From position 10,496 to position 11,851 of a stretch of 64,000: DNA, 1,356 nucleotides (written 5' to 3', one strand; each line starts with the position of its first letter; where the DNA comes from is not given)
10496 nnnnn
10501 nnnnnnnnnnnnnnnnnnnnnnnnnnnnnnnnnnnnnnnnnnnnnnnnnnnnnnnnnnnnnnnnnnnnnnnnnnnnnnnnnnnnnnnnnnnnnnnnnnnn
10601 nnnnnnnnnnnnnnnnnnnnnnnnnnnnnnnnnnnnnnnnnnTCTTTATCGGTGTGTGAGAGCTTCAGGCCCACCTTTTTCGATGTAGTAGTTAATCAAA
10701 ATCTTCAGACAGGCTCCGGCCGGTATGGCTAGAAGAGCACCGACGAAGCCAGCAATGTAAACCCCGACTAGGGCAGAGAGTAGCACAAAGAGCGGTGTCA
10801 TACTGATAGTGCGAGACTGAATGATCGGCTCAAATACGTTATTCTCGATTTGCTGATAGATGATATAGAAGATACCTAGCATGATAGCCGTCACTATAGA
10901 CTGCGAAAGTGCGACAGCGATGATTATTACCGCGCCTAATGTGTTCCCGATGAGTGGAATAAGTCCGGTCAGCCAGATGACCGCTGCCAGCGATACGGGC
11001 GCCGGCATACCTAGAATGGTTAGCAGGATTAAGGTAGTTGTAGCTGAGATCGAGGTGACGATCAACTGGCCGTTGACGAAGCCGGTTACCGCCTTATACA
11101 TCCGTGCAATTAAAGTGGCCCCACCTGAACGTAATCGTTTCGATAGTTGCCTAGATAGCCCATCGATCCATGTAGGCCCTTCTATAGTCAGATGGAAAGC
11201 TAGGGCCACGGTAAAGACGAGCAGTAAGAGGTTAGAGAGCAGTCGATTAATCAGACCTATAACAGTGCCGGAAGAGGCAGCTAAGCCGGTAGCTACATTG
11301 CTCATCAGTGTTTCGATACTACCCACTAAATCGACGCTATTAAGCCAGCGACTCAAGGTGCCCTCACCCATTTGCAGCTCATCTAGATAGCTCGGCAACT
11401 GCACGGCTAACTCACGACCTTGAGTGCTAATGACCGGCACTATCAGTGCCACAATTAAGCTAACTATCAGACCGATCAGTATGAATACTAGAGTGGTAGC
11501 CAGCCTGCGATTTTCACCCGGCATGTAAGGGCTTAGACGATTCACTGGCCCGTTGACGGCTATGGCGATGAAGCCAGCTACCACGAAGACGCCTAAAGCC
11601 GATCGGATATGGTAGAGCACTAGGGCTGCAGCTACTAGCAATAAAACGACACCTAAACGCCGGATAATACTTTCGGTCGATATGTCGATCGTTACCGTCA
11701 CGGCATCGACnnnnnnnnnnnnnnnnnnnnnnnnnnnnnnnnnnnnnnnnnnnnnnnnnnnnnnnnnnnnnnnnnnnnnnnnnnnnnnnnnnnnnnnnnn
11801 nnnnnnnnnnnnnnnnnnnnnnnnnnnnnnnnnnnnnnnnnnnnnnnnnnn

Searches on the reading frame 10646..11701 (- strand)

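Call 73: search_protein_families(library=pfam, proteins=[window:10646-11701:-], max_evalue=0.0001)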
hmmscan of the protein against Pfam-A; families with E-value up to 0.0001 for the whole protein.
window:10646-11701:- (351 aa): 1 family
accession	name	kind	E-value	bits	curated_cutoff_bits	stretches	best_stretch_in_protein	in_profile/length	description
PF01594.21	AI-2E_transport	-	3.9e-45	154.9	34.3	1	19-339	4-326/327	AI-2E family transporter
